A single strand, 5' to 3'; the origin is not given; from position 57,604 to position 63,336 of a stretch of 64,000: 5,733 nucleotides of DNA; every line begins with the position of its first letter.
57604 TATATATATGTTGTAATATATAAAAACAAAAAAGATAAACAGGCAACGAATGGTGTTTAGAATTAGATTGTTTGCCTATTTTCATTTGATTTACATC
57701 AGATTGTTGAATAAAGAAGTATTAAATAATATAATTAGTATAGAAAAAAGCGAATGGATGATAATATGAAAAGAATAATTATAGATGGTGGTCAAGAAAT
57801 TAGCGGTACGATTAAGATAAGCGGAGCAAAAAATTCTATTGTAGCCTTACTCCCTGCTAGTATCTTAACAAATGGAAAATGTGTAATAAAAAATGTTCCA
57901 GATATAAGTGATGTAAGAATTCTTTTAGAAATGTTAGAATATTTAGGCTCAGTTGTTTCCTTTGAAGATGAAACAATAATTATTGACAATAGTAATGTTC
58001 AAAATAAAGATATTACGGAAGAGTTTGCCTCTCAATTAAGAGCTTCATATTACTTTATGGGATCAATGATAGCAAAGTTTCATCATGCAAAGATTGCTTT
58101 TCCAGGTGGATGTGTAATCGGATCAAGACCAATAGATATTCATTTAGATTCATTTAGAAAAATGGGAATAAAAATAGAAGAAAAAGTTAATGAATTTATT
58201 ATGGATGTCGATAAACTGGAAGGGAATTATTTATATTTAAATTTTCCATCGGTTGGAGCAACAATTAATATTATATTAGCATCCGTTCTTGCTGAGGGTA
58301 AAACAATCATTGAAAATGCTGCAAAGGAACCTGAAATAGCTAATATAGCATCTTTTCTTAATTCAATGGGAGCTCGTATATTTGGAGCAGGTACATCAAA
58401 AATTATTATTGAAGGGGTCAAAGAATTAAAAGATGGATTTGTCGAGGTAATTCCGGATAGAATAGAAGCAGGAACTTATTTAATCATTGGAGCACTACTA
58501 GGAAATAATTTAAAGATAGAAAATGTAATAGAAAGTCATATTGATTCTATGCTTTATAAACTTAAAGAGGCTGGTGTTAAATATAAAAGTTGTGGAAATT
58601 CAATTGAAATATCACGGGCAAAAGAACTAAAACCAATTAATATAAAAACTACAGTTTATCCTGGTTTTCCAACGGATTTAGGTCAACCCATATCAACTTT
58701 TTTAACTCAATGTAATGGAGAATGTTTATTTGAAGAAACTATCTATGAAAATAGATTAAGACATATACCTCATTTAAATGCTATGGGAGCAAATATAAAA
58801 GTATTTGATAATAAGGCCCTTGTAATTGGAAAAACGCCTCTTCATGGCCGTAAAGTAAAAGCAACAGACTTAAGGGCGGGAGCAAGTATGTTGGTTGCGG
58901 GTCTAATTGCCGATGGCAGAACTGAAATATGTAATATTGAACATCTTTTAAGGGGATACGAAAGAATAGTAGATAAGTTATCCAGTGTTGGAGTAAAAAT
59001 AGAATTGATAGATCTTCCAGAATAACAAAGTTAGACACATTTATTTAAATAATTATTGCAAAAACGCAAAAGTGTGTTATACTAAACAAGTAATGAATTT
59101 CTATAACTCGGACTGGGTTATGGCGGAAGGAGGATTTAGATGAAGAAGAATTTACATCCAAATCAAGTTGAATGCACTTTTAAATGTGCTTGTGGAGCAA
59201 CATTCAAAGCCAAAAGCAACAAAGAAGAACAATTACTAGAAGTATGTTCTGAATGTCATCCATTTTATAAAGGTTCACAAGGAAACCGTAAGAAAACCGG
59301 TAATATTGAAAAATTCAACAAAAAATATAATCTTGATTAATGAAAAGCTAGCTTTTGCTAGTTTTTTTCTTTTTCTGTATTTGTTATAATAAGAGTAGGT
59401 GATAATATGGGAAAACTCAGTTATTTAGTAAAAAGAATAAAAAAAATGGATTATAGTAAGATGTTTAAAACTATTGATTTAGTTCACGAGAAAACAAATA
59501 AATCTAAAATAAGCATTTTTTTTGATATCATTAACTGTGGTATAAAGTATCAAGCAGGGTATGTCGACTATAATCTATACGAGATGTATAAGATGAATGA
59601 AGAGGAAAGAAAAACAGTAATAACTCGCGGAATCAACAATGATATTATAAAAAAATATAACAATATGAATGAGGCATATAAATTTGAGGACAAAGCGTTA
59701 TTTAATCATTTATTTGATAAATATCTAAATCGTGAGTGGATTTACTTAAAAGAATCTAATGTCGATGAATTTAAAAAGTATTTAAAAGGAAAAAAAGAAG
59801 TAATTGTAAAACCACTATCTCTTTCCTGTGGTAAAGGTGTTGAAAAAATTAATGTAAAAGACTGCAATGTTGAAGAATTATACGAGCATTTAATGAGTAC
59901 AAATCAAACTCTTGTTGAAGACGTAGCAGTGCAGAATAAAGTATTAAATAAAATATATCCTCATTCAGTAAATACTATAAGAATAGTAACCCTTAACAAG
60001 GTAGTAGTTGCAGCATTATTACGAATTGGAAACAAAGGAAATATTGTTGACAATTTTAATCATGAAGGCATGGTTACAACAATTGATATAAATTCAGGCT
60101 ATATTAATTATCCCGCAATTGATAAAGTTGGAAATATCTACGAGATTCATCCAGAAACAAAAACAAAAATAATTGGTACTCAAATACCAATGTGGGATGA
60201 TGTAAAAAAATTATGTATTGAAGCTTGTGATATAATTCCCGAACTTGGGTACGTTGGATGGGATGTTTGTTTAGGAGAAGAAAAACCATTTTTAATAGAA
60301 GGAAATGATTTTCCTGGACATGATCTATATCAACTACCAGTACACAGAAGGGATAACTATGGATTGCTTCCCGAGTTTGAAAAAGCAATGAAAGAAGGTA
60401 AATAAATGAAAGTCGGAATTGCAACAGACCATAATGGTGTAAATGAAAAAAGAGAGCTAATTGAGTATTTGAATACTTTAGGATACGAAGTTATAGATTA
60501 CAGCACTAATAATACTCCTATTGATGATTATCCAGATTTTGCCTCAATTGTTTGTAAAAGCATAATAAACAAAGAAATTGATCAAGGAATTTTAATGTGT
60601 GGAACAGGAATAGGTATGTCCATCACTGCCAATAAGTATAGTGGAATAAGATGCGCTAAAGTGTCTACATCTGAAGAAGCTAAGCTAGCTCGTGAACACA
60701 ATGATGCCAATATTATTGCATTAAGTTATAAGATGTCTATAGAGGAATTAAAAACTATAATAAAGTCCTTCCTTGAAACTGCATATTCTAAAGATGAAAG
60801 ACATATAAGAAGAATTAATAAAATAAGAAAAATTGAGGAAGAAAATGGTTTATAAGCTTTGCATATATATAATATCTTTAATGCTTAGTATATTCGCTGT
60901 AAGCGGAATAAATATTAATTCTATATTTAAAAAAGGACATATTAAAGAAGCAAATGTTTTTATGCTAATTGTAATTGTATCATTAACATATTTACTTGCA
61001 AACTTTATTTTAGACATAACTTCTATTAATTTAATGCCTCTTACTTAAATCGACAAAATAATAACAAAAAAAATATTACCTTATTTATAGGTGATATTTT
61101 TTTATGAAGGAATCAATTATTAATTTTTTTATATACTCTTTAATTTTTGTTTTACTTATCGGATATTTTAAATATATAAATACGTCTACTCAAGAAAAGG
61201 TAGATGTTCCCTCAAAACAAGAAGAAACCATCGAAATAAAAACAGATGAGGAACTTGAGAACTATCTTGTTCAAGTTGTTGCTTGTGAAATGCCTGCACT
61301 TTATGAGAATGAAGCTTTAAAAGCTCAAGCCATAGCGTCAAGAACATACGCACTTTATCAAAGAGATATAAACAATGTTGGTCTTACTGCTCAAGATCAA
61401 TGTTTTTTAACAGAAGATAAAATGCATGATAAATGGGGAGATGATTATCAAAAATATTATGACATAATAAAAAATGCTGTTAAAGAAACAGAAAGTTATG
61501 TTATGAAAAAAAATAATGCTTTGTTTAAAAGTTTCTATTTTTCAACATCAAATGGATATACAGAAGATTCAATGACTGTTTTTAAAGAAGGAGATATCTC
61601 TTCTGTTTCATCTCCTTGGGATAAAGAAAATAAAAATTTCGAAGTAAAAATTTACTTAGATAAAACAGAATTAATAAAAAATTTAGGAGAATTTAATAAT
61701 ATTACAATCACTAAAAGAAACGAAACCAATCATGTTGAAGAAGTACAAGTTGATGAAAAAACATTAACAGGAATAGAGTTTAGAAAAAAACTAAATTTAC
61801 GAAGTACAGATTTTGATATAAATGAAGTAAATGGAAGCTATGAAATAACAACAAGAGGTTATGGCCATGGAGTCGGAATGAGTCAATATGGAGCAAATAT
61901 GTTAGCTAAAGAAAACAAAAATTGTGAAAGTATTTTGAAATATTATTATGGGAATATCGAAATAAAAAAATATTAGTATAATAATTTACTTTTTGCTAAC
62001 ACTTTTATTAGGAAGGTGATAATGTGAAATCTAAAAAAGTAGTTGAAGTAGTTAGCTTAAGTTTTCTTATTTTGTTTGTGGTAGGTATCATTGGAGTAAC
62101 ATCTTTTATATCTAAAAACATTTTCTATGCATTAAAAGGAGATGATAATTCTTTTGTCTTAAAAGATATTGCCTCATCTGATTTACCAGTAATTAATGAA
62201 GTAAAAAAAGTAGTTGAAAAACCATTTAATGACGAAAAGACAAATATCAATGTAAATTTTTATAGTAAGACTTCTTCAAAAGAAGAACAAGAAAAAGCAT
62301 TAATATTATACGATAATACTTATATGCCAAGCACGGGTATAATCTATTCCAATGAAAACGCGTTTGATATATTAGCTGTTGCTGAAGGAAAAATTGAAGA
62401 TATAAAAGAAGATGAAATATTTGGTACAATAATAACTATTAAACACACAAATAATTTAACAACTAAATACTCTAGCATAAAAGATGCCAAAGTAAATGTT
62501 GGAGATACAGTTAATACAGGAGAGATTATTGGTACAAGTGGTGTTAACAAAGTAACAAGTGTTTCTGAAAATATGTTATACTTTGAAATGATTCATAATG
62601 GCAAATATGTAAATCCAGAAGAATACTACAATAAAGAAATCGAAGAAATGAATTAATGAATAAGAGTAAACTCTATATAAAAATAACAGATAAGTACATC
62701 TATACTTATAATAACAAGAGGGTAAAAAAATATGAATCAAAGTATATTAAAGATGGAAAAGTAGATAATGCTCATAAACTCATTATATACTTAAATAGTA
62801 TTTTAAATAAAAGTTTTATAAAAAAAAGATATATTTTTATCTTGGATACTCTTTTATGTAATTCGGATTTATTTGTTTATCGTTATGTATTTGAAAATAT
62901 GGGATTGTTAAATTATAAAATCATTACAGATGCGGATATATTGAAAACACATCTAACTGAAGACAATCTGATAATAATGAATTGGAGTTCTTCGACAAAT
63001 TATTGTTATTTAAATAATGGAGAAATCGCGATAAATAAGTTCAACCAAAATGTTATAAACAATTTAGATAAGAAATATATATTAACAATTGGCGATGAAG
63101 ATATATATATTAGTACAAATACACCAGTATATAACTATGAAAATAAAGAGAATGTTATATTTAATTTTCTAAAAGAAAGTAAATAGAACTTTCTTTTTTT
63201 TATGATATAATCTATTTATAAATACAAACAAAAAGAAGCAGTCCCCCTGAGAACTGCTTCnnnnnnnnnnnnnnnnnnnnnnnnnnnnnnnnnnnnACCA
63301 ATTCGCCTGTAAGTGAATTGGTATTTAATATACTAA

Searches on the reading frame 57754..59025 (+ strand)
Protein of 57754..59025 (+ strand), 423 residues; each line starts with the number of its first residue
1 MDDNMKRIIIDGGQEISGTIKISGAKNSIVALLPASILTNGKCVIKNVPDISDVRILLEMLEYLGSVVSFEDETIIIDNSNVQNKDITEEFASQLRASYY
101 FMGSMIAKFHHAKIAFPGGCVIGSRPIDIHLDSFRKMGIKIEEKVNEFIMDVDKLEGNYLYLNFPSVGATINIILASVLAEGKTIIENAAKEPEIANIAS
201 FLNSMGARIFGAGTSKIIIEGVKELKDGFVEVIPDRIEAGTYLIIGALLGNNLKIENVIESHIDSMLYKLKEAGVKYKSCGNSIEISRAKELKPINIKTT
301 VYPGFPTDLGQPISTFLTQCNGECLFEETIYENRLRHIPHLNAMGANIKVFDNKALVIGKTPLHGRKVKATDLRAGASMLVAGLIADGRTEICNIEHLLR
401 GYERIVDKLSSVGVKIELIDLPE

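Call 8: search_protein_families(library=pfam, proteins=[window:57754-59025:+])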
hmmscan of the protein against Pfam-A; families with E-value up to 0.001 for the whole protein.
window:57754-59025:+ (423 aa): 1 family
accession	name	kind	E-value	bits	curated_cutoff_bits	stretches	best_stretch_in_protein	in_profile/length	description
PF00275.25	EPSP_synthase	-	9.7e-83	278.6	22.8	1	11-409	2-417/417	EPSP synthase (3-phosphoshikimate 1-carboxyvinyltransferase)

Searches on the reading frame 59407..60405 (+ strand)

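Call 8: search_protein_families(library=pfam, proteins=[window:59407-60405:+])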
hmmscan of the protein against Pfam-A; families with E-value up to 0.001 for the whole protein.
window:59407-60405:+ (332 aa): 4 families
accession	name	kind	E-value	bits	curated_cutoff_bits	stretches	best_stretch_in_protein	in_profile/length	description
PF14397.11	ATPgrasp_ST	-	9.7e-53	179.6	31.4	1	77-324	3-273/278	Sugar-transfer associated ATP-grasp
PF02955.21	GSH-S_ATP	-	1.2e-08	35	23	1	117-228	19-124/175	Prokaryotic glutathione synthetase, ATP-grasp domain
PF14398.11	ATPgrasp_YheCD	-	7.2e-05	22.6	26.8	0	117-183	36-102/255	YheC/D like ATP-grasp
PF08443.16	RimK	-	0.00014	22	21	0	124-229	35-128/188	RimK-like ATP-grasp domain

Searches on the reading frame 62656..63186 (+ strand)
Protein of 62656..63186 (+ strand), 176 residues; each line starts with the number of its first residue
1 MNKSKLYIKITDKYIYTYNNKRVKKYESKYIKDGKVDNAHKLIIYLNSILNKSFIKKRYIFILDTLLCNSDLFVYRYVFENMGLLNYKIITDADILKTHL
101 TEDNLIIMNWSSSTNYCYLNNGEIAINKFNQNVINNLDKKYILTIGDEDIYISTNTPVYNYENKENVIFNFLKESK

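Call 42: find_encoding_contigs(protein=window:62656-63186:+, flank=10000, max_places=2)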
Protein window:62656-63186:+ (176 aa): 21 contigs read that carry it; 2 places shown.
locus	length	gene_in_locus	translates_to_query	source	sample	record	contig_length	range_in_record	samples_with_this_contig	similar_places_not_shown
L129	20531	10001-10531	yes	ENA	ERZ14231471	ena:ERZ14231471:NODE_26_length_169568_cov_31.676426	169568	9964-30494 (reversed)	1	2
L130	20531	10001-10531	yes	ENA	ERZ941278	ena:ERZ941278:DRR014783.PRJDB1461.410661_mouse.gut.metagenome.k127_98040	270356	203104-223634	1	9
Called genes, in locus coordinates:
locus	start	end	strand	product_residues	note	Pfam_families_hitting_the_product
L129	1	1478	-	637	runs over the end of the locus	PF00912:Transgly, PF00905:Transpeptidase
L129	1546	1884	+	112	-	-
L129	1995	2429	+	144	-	-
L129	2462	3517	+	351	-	PF03462:PCRF, PF16326:ABC_tran_CTD (faint), PF00472:RF-1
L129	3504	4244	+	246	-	PF02527:GidB, PF03602:Cons_hypoth95 (weak), PF05971:Methyltransf_10 (weak), PF05175:MTS, PF06325:PrmA, PF07669:Eco57I (weak), PF13649:Methyltransf_25, PF13847:Methyltransf_31, +3 more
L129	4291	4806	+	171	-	PF09551:Spore_II_R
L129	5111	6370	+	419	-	PF00275:EPSP_synthase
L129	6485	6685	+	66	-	PF01197:Ribosomal_L31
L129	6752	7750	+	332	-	PF14397:ATPgrasp_ST, PF02955:GSH-S_ATP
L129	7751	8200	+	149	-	PF02502:LacAB_rpiB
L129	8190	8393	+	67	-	PF06612:DUF1146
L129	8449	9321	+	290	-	PF08486:SpoIID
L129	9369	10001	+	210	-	PF01551:Peptidase_M23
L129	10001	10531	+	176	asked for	-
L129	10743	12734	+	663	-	PF17191:RecG_wedge, PF04851:ResIII, PF00270:DEAD, PF00271:Helicase_C, PF19833:RecG_dom3_C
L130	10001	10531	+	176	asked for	-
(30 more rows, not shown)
